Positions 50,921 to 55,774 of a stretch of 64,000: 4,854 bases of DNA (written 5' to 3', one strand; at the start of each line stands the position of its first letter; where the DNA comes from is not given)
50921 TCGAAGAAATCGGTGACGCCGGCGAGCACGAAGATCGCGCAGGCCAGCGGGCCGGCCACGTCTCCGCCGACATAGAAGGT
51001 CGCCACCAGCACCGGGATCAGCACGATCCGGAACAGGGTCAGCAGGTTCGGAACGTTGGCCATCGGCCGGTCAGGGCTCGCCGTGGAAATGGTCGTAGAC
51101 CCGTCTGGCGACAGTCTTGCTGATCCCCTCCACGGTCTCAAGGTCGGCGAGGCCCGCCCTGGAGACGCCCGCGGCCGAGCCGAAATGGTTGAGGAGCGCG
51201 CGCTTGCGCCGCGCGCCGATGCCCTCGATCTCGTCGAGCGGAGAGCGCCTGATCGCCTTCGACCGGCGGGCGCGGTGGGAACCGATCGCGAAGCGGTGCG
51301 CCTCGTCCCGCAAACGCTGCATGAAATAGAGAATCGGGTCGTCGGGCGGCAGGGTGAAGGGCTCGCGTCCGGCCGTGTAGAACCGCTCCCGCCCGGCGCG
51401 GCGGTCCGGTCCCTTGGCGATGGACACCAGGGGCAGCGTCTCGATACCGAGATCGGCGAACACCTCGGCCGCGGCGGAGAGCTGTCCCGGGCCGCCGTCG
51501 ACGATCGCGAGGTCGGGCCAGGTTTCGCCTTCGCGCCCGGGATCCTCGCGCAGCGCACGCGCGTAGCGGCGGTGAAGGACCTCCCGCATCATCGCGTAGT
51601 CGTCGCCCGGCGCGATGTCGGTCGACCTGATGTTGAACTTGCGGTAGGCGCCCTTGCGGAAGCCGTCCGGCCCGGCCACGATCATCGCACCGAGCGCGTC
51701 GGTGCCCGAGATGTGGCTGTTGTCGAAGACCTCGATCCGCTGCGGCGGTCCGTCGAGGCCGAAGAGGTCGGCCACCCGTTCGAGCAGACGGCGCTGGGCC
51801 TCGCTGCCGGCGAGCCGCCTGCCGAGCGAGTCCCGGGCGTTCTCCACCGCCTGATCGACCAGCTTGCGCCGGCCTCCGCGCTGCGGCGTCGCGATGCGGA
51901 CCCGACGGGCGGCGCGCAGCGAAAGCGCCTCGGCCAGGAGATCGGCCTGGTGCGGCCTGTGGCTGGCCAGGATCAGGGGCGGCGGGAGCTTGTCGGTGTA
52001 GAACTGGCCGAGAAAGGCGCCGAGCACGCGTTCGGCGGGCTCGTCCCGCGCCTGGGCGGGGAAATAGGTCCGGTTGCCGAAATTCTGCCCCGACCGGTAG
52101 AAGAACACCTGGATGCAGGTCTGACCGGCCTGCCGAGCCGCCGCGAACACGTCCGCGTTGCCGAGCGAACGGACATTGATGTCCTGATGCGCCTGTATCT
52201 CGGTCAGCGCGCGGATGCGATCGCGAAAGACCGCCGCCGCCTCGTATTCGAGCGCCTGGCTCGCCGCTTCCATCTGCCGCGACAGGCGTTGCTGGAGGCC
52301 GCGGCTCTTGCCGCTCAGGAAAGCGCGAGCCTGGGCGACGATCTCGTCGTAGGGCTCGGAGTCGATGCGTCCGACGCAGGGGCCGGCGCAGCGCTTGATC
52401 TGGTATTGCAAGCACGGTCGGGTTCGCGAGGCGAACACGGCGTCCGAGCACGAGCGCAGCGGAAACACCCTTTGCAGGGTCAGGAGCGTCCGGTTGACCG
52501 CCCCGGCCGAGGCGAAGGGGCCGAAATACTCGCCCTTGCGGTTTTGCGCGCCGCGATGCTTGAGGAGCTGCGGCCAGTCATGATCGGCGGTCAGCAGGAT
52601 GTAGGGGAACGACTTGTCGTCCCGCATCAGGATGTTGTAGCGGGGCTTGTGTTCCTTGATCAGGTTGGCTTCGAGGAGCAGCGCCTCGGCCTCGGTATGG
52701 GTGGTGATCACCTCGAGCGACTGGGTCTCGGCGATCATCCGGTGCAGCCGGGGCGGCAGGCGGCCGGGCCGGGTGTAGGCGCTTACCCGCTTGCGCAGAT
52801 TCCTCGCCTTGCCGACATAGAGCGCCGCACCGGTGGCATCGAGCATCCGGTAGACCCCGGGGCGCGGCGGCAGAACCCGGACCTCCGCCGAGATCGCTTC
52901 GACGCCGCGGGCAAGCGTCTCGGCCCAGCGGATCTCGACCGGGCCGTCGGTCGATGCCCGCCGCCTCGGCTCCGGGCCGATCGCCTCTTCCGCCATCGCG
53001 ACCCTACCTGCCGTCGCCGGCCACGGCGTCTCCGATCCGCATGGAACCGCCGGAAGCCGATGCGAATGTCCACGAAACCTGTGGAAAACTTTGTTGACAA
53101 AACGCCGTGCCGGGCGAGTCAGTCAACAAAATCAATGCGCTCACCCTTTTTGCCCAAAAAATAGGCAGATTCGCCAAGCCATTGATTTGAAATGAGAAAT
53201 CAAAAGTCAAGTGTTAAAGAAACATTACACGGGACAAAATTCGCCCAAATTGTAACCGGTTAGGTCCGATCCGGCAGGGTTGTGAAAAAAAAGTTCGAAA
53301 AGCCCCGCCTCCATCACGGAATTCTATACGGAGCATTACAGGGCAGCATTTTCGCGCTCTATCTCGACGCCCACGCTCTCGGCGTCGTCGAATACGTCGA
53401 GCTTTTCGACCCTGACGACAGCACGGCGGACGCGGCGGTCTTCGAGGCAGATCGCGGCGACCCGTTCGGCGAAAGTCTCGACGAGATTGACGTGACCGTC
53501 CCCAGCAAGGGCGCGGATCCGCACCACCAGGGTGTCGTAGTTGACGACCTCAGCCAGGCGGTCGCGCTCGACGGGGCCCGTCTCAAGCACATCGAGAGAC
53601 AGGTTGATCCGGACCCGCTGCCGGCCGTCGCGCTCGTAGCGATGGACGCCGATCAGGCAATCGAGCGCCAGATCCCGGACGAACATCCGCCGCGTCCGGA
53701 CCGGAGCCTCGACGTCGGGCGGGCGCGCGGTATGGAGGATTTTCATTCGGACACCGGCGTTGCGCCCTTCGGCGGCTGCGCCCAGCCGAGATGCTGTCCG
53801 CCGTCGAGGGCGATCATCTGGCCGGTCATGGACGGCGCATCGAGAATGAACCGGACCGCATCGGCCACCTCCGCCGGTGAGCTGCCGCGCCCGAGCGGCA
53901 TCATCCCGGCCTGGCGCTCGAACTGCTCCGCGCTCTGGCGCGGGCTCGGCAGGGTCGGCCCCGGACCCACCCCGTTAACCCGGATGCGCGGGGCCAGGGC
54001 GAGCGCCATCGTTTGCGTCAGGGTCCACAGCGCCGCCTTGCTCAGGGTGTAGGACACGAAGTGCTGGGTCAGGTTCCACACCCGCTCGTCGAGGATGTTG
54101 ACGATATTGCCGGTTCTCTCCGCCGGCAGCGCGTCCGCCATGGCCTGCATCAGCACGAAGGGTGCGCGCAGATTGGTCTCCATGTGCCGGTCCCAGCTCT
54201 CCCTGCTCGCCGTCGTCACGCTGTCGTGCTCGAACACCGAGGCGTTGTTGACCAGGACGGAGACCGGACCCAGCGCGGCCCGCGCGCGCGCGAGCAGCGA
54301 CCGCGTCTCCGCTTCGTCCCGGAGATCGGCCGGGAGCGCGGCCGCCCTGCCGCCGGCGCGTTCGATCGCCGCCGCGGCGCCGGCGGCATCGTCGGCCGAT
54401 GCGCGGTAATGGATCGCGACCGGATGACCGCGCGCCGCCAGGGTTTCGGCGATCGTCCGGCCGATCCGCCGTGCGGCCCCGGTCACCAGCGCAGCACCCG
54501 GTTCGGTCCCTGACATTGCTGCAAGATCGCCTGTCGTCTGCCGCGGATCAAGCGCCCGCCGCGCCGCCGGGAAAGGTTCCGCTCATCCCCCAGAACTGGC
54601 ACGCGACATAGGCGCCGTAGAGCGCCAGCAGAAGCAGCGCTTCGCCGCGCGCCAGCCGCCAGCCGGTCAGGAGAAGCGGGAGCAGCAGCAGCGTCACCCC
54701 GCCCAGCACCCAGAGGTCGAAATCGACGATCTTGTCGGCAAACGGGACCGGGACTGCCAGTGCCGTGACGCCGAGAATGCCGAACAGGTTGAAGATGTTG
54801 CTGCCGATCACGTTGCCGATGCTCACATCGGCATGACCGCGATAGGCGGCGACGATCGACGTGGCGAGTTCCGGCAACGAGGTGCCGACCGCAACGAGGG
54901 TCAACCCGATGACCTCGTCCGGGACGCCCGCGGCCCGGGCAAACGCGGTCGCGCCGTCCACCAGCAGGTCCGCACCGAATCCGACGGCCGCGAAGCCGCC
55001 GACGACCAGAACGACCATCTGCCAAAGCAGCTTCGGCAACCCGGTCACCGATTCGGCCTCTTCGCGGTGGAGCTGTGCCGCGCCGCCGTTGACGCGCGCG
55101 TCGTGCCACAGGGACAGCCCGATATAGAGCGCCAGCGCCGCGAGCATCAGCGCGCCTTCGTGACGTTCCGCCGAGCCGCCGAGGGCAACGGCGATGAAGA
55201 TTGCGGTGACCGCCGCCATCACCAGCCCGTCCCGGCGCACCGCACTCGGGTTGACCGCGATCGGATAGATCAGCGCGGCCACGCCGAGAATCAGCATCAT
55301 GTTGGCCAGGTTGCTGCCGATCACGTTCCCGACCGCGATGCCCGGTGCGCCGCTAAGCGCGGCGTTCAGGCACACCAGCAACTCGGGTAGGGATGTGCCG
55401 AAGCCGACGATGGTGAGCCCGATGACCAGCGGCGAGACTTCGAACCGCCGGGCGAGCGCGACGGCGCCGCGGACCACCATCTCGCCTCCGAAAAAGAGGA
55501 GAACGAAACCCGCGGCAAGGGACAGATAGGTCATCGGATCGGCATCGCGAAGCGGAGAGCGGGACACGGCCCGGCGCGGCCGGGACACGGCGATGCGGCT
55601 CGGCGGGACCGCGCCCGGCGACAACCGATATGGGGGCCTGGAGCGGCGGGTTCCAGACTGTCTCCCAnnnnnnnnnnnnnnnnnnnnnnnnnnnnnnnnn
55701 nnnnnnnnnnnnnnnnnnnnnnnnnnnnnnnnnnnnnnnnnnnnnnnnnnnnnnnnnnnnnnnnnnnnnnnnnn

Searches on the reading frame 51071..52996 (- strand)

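Call 13: search_protein_families(library=pfam, proteins=[window:51071-52996:-], max_evalue=0.001)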
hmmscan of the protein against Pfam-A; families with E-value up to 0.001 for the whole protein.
window:51071-52996:- (641 aa): 6 families
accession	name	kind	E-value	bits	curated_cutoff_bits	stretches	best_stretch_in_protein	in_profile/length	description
PF08459.17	UvrC_RNaseH_dom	-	1.7e-51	174.7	22.3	1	410-571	2-159/159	UvrC RNAse H endonuclease domain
PF22920.2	UvrC_RNaseH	-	3.3e-36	124.2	24.3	1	280-393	1-115/116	UvrC Ribonuclease H-like domain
PF01541.30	GIY-YIG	-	1.2e-09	38.8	22.6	1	46-121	2-78/78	GIY-YIG catalytic domain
PF14520.12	HHH_5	-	4.6e-08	33.9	27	1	587-636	4-54/57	Helix-hairpin-helix domain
PF02151.25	UVR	-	2.2e-07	30.8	21.5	1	236-264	5-33/36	UvrB/uvrC motif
PF12826.13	HHH_2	-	0.00019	22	27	1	590-639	8-57/64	Helix-hairpin-helix motif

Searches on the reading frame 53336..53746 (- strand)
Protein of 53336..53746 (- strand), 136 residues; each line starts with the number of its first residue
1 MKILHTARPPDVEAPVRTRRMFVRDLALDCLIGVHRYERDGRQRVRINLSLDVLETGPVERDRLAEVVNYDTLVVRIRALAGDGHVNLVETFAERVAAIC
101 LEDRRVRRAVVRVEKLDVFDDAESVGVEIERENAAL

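Call 100: search_protein_families(library=pfam, proteins=[window:53336-53746:-], max_evalue=0.001)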
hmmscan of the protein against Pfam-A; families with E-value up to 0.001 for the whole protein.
window:53336-53746:- (136 aa): 1 family
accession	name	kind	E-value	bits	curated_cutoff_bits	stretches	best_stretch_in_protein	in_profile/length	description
PF02152.23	FolB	-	4e-24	85.7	31.8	1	21-130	1-113/113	Dihydroneopterin aldolase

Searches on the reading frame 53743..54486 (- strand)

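Call 81: search_protein_families(library=pfam, proteins=[window:53743-54486:-], max_evalue=0.00001)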
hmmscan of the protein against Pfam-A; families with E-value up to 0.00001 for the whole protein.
window:53743-54486:- (247 aa): 3 families
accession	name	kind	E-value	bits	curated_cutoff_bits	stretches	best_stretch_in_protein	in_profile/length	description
PF13561.12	adh_short_C2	-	1.5e-40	139.7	27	1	3-232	1-236/236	Enoyl-(Acyl carrier protein) reductase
PF00106.31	adh_short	-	9.3e-38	130.1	26.6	1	2-183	6-187/195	short chain dehydrogenase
PF08659.16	KR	-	4e-09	37.1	22.6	1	1-118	5-125/180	KR domain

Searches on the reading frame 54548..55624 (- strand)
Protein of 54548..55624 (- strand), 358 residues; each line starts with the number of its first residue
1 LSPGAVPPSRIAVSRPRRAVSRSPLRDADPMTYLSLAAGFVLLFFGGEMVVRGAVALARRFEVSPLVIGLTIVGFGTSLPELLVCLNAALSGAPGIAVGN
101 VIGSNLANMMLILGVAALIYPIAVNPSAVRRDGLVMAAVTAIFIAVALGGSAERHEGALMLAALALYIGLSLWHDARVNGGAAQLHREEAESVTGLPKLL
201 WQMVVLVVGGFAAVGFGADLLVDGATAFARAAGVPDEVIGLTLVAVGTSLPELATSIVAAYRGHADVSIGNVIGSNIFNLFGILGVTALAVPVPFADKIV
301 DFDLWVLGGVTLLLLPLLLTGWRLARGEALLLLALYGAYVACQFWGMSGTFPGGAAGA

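Call 81: search_protein_families(library=pfam, proteins=[window:54548-55624:-], max_evalue=0.00001)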
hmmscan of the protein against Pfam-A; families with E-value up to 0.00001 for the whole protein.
window:54548-55624:- (358 aa): 1 family
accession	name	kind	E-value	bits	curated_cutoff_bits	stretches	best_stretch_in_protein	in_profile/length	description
PF01699.29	Na_Ca_ex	-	3.2e-64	215.9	24.9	2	204-345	3-151/151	Sodium/calcium exchanger protein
